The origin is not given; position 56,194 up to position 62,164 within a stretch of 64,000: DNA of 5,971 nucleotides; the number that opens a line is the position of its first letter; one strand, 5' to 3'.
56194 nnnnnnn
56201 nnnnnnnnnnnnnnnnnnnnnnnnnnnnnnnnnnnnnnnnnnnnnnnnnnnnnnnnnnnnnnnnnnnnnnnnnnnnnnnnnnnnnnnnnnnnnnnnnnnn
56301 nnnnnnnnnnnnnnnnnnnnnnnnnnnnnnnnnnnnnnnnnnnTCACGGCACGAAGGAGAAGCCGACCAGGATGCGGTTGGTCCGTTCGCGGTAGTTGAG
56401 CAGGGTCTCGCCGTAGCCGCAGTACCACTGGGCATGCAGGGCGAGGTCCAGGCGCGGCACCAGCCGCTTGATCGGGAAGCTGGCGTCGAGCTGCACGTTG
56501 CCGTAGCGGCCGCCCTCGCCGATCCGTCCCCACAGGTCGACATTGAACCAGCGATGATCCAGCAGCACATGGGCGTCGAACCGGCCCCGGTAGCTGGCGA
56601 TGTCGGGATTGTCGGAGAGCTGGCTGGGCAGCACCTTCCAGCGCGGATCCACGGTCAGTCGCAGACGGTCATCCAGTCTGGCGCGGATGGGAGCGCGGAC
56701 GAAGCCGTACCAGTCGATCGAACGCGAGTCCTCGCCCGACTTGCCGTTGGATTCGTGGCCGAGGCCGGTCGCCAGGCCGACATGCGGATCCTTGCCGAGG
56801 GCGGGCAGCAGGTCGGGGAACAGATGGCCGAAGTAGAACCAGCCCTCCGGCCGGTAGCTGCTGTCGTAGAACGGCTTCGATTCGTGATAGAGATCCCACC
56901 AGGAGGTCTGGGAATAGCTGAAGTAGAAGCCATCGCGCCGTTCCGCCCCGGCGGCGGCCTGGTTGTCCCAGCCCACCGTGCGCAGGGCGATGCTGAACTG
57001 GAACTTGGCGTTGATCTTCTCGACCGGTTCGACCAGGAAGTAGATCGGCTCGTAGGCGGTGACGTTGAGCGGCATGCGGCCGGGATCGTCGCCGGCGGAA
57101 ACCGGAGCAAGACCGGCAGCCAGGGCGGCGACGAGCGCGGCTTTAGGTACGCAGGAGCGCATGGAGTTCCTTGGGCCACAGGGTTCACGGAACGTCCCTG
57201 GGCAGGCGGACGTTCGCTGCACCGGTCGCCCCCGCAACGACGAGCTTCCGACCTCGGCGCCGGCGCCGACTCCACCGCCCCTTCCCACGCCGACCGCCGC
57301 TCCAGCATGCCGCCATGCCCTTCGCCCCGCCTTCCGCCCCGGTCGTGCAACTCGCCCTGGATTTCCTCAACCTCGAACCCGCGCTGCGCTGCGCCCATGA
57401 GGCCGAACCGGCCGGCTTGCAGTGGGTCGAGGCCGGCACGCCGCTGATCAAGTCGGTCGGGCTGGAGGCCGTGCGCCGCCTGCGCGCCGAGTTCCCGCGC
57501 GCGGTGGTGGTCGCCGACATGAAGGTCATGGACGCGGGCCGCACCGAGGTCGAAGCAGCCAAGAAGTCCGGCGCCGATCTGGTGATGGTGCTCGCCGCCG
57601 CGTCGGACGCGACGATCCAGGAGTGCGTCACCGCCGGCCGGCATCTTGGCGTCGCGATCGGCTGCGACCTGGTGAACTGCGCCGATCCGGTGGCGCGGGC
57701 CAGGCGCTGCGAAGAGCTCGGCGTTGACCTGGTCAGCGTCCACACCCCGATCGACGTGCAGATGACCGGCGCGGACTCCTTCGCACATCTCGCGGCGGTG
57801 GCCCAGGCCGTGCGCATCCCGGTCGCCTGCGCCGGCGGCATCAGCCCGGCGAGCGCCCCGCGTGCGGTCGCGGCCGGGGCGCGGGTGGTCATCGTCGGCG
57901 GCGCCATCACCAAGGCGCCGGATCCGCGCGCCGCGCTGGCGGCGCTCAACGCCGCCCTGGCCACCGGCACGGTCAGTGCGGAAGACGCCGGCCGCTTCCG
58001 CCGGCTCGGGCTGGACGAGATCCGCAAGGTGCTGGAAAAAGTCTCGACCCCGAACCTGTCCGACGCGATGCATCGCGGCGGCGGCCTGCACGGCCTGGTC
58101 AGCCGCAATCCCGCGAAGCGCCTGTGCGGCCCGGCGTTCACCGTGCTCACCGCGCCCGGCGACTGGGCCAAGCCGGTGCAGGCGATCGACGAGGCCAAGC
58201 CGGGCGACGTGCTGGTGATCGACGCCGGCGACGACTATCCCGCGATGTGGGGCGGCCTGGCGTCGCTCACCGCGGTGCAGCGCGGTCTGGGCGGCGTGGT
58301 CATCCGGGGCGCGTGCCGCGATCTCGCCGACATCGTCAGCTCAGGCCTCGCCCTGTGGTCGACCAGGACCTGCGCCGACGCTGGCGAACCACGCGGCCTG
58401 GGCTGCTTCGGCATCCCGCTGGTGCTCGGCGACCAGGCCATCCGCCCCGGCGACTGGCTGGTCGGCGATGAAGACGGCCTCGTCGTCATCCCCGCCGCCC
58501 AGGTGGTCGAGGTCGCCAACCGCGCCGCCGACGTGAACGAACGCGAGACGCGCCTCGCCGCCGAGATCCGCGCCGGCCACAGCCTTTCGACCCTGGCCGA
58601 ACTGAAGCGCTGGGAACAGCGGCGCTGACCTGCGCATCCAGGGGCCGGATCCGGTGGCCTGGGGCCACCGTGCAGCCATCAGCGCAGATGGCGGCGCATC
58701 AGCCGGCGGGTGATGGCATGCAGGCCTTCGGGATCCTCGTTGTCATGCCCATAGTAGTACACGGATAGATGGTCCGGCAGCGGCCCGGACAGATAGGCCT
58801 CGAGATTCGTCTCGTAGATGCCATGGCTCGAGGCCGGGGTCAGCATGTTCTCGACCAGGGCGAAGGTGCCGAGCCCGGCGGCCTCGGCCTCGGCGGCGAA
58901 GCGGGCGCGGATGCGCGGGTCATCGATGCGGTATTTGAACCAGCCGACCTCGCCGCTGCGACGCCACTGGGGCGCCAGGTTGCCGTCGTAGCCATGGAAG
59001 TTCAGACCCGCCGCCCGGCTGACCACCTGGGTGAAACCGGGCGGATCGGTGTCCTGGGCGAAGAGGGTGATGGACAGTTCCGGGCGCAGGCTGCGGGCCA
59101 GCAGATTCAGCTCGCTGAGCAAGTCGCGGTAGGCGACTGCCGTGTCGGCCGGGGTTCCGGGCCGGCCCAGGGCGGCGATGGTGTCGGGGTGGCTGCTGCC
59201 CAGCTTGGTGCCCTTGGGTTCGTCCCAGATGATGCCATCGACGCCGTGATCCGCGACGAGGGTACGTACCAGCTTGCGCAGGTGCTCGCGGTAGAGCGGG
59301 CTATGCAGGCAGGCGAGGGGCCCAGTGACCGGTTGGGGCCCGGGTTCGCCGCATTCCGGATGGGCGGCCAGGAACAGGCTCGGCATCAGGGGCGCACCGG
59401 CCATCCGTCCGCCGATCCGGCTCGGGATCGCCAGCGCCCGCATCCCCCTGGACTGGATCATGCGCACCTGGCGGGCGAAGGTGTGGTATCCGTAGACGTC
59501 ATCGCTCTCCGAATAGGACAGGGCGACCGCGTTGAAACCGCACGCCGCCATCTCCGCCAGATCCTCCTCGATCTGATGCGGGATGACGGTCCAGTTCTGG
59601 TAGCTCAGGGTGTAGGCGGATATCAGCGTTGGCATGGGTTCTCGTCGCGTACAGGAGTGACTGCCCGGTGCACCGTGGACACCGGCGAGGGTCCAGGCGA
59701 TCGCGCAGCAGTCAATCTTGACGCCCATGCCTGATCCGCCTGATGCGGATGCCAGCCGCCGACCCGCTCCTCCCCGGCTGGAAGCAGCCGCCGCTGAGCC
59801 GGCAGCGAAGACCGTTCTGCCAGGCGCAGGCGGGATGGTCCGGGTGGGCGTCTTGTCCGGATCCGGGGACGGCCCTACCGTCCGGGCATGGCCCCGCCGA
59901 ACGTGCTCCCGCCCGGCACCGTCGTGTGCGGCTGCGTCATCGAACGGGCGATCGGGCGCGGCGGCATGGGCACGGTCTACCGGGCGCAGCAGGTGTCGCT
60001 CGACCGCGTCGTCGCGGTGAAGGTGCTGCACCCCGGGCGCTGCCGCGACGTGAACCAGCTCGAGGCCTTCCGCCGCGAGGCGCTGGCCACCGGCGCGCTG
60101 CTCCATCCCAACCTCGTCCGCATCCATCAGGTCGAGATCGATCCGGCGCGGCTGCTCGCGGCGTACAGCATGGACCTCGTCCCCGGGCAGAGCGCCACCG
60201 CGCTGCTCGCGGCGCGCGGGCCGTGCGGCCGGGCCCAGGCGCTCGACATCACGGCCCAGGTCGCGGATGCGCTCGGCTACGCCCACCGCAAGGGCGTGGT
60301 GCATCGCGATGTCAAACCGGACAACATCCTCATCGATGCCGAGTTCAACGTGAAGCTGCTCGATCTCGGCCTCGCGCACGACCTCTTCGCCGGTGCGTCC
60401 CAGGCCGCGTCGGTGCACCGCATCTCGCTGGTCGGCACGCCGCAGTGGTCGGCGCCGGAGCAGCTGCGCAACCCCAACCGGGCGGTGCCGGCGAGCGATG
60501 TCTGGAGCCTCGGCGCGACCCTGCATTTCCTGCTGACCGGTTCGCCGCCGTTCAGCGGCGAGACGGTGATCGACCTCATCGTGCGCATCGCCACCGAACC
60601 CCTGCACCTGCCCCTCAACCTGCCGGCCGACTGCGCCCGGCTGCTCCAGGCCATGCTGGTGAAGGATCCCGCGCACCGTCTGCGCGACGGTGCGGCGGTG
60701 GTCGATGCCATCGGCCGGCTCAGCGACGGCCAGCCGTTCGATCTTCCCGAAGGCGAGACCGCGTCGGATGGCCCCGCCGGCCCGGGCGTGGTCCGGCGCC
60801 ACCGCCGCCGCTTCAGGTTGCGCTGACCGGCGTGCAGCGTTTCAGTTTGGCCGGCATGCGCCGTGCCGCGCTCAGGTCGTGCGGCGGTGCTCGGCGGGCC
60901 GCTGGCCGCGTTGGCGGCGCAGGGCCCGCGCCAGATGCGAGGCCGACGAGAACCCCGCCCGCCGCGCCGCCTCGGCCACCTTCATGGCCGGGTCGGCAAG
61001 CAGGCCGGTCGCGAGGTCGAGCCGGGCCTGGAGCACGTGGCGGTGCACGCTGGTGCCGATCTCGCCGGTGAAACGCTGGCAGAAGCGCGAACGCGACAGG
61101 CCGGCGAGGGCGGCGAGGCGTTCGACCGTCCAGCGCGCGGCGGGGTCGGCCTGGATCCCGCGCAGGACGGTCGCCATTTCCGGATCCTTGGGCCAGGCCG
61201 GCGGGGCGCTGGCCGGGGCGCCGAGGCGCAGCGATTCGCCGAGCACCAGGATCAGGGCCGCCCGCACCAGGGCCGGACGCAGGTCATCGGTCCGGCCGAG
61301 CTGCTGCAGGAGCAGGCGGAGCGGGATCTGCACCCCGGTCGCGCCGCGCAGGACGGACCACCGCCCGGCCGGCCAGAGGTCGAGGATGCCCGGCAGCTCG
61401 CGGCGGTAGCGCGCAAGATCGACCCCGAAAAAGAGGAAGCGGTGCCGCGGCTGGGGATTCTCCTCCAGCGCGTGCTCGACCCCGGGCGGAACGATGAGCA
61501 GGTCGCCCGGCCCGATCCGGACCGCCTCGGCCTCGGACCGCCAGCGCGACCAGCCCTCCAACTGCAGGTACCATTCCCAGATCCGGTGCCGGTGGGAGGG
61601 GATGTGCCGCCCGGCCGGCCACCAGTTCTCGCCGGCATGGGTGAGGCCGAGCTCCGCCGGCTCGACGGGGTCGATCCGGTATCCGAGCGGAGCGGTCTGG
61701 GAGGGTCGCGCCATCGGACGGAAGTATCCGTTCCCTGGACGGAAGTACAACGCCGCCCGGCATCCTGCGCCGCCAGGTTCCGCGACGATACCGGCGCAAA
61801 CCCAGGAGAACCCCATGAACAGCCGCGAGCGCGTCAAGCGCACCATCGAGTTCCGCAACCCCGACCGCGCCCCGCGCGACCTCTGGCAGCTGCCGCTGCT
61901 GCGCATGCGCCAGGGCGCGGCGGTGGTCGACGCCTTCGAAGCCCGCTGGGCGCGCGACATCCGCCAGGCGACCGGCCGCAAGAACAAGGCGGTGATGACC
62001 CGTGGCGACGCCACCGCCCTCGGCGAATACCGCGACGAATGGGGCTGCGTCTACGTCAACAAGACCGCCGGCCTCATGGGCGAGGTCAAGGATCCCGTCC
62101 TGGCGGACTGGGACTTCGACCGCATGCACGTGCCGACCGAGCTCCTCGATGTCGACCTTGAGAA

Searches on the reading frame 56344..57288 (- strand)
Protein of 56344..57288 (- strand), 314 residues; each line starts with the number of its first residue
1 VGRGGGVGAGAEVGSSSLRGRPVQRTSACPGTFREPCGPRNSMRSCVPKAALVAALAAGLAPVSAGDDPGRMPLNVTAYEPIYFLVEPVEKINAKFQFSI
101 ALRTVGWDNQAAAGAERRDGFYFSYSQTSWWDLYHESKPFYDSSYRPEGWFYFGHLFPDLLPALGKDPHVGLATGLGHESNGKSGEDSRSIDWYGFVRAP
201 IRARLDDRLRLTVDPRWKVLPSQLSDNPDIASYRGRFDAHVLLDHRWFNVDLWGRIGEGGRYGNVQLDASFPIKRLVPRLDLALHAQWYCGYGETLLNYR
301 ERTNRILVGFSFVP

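Call 16: search_protein_families(library=pfam, proteins=[window:56344-57288:-], max_evalue=0.001)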
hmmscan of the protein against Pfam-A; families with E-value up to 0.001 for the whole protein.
window:56344-57288:- (314 aa): 1 family
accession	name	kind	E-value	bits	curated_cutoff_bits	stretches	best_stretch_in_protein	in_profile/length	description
PF02253.21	PLA1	-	8e-33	114.5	27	1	90-312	51-257/257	Phospholipase A1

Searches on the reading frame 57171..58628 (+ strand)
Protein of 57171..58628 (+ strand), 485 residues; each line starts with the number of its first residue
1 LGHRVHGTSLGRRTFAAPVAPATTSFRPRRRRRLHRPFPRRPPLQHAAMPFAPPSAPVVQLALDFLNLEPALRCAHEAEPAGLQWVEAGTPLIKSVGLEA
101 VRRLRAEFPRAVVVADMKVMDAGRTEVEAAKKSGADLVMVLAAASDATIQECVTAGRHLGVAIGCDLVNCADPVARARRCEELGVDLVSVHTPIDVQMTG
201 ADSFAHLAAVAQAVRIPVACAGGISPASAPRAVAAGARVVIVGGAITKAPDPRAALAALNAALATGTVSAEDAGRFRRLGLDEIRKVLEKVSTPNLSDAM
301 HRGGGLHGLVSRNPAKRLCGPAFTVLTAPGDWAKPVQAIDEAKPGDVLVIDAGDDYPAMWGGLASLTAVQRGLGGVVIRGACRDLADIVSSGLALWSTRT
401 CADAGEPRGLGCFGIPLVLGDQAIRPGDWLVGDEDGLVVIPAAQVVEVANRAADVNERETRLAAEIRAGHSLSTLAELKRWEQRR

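Call 16: search_protein_families(library=pfam, proteins=[window:57171-58628:+], max_evalue=0.001)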
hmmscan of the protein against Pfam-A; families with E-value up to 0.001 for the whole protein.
window:57171-58628:+ (485 aa): 6 families
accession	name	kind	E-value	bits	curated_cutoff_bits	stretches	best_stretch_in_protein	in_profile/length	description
PF03737.21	RraA-like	-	3.3e-39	135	24.5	1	293-439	1-152/152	Aldolase/RraA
PF00215.30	OMPdecase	-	6.8e-32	111.6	27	1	58-258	2-220/221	Orotidine 5'-phosphate decarboxylase / HUMPS family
PF04481.18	DUF561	-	5.6e-05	22.9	21.6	1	199-259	170-230/243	Protein of unknown function (DUF561)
PF05690.20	ThiG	-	6.1e-05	22.9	23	1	169-276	129-236/247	Thiazole biosynthesis protein ThiG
PF00977.27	His_biosynth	-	0.0001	22.3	23.6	1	169-251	27-110/228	Histidine biosynthesis protein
PF01791.15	DeoC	-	0.00097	19.3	23.8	0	176-233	150-208/229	DeoC/LacD family aldolase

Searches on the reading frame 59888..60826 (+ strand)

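Call 16: search_protein_families(library=pfam, proteins=[window:59888-60826:+], max_evalue=0.001)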
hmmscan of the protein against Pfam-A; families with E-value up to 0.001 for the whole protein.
window:59888-60826:+ (312 aa): 5 families
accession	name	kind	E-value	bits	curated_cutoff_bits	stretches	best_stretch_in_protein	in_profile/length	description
PF00069.31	Pkinase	-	4.1e-47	161.2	31.7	1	18-265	3-252/263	Protein kinase domain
PF07714.23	PK_Tyr_Ser-Thr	-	2.9e-29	102.6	23.1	1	18-265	3-249/258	Protein tyrosine and serine/threonine kinase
PF01636.29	APH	-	1.9e-05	25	23.2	1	61-163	89-197/239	Phosphotransferase enzyme family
PF14531.12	Kinase-like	-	4.1e-05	23.4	25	1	115-224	144-253/289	Kinase-like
PF03109.22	ABC1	-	4.4e-05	23.2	22.9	0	132-166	183-217/244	ABC1 atypical kinase-like domain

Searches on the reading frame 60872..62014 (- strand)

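Call 49: search_protein_families(library=pfam, proteins=[window:60872-62014:-], max_evalue=0.00001)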
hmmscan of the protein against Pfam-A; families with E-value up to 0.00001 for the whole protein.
window:60872-62014:- (380 aa): 4 families
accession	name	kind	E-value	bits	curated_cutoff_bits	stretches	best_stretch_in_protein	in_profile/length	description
PF12833.13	HTH_18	-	4.1e-17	62.7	33.6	1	300-378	1-79/80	Helix-turn-helix domain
PF00165.29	HTH_AraC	-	4.7e-10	39.8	26.6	0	287-325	1-39/42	Bacterial regulatory helix-turn-helix proteins, AraC family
PF07883.17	Cupin_2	-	1.7e-07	31.3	27.2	1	133-186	6-58/70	Cupin domain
PF02311.25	AraC_binding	-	1.8e-07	31.4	21.1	1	135-245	13-122/135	AraC-like ligand binding domain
